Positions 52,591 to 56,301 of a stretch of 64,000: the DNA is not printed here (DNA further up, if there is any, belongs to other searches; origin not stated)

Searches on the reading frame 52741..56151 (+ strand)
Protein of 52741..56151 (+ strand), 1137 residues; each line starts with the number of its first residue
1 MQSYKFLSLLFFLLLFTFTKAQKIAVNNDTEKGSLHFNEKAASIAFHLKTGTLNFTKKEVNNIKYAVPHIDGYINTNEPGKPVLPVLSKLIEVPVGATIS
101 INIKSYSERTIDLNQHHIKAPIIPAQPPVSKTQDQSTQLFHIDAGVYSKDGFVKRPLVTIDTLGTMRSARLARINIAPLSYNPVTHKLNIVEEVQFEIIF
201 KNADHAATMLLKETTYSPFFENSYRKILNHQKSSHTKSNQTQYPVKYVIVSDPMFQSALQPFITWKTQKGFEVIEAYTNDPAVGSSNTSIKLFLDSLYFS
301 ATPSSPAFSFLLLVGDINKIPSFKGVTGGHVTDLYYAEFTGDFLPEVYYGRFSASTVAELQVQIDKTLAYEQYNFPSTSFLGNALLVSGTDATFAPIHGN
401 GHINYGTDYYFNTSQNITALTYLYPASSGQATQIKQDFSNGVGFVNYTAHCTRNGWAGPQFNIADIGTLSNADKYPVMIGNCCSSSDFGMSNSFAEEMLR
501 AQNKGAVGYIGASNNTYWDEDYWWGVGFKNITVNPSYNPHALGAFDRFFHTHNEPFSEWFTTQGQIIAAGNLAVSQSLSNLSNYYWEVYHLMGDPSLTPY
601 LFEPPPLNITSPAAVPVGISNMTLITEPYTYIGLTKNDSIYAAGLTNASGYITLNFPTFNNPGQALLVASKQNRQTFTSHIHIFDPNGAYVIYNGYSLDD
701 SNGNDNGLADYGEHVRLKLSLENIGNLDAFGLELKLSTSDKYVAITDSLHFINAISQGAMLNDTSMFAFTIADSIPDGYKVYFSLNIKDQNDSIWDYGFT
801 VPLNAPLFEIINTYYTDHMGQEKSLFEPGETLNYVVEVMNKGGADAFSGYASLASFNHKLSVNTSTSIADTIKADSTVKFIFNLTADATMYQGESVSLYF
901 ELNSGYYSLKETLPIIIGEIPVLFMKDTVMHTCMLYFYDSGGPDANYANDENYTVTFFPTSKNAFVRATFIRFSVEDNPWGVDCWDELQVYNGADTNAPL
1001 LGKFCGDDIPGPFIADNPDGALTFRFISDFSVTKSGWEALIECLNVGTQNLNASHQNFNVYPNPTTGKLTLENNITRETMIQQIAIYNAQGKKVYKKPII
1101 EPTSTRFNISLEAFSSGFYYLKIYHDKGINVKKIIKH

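Call 84: search_protein_families(library=pfam, proteins=[window:52741-56151:+], max_evalue=0.00001)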
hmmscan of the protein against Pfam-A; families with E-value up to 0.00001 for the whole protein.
window:52741-56151:+ (1137 aa): 5 families
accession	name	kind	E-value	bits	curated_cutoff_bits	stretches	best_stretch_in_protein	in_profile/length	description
PF01364.23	Peptidase_C25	-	2.8e-62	211.6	23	1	247-598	1-373/374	Peptidase family C25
PF08126.16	Propeptide_C25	-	2.7e-18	66.3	22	1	39-206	18-178/205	Propeptide_C25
PF18962.6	Por_Secre_tail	-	2.2e-12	47.5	27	1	1060-1135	1-74/75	Secretion system C-terminal sorting domain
PF03785.20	Peptidase_C25_C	-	7e-12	45.5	25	1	607-681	4-78/79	Peptidase family C25, C terminal ig-like domain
PF00431.26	CUB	-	2.3e-07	31.5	21.4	1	960-1039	33-108/110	CUB domain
